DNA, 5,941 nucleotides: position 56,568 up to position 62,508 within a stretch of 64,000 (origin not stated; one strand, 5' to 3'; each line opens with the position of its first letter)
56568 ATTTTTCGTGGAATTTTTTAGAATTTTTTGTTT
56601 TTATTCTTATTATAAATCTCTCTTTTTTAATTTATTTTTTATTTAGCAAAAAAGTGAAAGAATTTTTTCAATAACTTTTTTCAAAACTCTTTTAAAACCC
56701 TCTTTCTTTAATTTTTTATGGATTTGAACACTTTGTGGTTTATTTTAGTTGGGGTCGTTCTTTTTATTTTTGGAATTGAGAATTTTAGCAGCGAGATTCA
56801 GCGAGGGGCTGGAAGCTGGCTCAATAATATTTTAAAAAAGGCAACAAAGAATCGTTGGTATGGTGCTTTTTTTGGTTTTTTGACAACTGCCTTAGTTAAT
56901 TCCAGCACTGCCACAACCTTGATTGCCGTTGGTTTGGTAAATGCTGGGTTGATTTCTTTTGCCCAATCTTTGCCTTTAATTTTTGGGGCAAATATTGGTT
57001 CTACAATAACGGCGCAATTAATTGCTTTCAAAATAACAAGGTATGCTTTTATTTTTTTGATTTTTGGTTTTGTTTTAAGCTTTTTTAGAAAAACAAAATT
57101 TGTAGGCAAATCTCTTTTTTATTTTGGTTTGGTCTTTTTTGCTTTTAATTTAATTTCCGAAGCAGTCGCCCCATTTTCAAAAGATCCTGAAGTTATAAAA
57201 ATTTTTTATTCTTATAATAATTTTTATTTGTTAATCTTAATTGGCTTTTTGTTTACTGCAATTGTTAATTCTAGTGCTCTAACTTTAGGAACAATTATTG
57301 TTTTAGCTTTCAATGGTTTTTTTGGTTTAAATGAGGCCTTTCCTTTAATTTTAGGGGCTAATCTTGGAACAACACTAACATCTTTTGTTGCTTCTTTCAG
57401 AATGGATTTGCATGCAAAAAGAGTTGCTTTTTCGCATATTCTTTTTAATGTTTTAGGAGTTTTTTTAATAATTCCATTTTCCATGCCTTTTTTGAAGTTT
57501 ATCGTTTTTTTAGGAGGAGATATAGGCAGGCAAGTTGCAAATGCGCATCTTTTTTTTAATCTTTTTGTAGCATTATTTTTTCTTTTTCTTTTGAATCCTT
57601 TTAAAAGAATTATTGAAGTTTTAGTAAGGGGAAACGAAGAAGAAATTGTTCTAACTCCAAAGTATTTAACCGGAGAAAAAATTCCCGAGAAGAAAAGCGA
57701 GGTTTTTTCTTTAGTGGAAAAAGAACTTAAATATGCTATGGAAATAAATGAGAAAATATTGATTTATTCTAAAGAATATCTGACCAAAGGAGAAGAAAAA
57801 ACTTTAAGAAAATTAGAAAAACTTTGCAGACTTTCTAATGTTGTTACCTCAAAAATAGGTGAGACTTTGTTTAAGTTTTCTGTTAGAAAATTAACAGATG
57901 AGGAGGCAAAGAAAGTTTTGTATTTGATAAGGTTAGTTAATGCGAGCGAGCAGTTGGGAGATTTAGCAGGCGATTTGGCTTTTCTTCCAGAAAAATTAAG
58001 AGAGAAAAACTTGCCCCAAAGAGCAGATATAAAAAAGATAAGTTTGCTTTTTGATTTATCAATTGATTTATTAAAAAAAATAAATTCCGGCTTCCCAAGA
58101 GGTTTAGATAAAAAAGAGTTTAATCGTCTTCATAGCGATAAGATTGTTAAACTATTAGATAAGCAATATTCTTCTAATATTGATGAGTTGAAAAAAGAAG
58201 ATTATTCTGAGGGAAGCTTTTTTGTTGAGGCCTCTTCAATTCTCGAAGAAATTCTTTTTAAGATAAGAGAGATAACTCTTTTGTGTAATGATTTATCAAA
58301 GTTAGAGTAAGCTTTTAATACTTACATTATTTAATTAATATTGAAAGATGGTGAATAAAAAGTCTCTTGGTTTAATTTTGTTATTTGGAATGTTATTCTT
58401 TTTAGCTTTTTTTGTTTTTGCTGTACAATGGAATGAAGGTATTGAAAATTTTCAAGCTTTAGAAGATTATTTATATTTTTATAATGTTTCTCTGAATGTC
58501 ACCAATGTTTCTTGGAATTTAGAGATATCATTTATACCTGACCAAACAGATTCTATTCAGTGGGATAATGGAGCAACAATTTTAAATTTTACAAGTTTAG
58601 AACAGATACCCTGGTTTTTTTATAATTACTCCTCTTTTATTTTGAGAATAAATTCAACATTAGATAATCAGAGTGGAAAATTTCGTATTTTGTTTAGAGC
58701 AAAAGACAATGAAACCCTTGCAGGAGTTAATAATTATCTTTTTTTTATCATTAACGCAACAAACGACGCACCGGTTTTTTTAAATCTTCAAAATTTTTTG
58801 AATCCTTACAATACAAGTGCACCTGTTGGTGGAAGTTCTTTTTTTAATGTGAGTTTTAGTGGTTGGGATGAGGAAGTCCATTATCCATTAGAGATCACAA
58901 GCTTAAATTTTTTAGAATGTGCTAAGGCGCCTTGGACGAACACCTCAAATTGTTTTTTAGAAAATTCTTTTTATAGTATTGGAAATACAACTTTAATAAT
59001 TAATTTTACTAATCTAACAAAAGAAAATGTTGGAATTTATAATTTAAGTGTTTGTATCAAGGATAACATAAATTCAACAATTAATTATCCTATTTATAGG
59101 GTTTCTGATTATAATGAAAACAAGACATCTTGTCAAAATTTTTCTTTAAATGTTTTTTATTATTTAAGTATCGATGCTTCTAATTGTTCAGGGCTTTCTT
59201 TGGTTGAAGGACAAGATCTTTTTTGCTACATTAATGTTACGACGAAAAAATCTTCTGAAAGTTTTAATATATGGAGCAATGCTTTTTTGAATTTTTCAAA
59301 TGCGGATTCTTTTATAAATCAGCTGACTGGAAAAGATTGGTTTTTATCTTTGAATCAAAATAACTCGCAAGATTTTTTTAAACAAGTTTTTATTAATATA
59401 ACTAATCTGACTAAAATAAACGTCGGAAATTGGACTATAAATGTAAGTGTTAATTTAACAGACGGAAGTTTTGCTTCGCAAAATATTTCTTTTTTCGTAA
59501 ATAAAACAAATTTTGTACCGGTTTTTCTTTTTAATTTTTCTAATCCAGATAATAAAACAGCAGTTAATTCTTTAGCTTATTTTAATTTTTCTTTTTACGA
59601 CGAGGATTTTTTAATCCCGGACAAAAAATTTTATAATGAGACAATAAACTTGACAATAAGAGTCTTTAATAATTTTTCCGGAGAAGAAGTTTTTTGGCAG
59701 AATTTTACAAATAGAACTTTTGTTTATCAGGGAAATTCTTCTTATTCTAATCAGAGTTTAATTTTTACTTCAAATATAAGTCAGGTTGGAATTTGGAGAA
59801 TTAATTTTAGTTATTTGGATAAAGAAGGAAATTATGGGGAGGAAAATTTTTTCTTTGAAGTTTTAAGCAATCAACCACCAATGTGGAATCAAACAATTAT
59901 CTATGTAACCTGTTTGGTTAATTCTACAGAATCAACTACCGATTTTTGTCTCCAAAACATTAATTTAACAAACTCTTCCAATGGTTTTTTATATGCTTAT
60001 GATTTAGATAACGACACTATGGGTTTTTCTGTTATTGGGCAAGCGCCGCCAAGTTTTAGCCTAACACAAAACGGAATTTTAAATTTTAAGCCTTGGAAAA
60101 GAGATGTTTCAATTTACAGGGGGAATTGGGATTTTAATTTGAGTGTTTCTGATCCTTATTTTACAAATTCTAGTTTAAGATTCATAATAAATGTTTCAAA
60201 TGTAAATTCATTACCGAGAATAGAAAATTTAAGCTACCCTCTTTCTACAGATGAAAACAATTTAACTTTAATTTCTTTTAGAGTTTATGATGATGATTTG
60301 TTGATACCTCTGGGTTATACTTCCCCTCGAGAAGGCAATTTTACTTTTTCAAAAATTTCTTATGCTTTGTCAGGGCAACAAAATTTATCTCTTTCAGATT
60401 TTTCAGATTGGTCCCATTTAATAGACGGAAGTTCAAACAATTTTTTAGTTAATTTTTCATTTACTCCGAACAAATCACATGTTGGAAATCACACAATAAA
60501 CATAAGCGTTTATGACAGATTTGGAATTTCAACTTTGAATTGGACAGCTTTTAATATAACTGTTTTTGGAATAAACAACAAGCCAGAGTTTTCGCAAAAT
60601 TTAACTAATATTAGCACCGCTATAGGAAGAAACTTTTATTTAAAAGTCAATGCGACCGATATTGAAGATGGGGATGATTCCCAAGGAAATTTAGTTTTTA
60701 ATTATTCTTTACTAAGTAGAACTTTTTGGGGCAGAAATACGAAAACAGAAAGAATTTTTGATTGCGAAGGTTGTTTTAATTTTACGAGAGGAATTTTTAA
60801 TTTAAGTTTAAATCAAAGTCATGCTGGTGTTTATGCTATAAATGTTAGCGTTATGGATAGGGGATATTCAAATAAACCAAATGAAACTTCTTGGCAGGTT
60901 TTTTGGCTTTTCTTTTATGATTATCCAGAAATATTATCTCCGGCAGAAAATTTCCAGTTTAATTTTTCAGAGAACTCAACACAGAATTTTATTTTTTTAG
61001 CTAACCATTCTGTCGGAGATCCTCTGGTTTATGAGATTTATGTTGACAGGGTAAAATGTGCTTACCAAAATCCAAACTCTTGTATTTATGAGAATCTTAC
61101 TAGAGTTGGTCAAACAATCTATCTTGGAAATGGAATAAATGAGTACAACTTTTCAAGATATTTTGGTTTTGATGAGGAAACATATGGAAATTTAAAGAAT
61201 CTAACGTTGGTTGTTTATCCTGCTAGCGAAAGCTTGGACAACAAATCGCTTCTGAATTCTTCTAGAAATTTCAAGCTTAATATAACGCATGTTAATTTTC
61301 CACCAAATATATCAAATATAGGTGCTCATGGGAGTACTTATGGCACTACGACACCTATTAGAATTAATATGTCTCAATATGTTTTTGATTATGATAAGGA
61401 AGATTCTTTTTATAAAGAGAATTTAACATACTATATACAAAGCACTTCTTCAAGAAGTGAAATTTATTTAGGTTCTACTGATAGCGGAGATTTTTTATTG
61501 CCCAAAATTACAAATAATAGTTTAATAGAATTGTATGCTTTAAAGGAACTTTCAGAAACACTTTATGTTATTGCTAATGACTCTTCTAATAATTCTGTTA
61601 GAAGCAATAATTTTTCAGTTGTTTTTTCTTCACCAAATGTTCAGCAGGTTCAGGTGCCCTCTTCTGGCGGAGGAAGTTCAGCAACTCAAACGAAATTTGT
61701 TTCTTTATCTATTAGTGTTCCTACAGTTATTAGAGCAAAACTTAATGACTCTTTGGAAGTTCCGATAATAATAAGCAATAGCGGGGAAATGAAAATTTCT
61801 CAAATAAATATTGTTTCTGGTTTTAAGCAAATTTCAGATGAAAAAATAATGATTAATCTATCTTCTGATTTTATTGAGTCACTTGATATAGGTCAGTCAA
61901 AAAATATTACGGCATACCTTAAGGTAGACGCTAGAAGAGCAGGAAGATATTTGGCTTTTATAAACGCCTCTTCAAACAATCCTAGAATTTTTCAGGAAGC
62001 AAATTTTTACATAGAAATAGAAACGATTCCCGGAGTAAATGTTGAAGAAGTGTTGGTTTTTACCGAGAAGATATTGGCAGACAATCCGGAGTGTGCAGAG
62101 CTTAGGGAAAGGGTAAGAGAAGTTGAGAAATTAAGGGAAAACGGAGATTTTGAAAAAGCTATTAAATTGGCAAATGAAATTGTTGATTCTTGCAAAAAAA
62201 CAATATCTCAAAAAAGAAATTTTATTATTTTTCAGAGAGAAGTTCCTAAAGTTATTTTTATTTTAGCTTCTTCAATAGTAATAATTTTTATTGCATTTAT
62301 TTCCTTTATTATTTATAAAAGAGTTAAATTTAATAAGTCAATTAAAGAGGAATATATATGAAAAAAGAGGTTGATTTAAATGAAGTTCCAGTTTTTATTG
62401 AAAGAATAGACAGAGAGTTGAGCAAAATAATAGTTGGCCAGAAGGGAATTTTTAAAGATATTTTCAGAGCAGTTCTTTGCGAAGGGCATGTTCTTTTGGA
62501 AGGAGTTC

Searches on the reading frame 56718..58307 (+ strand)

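Call 50: search_protein_families(library=pfam, proteins=[window:56718-58307:+], max_evalue=0.01)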
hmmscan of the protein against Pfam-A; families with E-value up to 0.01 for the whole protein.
window:56718-58307:+ (530 aa): 1 family
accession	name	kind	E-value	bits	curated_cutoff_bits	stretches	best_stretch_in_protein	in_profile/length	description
PF02690.20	Na_Pi_cotrans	-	1.6e-51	174.4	29.1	2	15-147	1-136/137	Na+/Pi-cotransporter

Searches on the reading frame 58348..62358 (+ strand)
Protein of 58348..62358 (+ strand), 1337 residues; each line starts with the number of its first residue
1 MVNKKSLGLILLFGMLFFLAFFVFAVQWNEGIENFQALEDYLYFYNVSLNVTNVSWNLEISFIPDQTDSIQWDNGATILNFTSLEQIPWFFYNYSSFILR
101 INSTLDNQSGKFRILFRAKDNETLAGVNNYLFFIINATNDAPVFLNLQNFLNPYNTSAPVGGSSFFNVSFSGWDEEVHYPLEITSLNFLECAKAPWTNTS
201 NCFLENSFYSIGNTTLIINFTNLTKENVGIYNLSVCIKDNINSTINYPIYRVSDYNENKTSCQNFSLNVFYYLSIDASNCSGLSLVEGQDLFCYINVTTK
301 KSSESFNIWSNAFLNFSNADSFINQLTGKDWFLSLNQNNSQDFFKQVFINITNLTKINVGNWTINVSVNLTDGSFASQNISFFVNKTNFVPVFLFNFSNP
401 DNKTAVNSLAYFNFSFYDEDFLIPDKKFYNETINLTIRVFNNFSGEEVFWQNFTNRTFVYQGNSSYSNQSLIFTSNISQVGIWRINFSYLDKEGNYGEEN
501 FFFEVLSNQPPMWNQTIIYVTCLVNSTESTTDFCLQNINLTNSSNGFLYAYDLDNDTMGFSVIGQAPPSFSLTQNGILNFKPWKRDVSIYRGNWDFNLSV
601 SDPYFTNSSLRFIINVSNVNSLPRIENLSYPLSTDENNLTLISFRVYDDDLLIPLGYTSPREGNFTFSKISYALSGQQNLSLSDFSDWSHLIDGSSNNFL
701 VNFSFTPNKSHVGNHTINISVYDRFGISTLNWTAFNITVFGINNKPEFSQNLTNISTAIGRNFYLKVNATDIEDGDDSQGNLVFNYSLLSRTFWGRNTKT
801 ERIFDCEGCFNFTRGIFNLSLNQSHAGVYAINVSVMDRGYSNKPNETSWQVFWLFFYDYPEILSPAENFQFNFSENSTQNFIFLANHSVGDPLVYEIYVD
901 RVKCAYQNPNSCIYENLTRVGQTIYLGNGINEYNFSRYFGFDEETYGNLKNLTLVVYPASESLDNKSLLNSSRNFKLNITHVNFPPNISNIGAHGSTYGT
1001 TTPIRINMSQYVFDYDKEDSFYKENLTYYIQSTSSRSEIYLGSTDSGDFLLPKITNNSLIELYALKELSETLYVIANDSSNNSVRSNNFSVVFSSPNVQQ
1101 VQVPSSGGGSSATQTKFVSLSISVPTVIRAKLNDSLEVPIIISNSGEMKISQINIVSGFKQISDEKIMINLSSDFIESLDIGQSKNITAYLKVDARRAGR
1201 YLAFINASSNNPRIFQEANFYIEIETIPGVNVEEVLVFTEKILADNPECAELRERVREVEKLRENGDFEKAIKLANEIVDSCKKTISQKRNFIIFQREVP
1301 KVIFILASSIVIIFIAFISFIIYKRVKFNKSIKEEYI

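Call 10: search_protein_families(library=pfam, proteins=[window:58348-62358:+], max_evalue=1)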
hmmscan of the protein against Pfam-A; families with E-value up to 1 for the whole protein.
window:58348-62358:+ (1337 aa): 2 families
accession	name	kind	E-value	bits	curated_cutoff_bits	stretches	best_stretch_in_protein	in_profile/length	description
PF19077.6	Big_13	-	0.11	13.4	27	0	351-376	53-78/102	Bacterial Ig-like domain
PF18033.7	SpuA_C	-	0.17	12.5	26.3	1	1176-1211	5-40/93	SpuA C-terminal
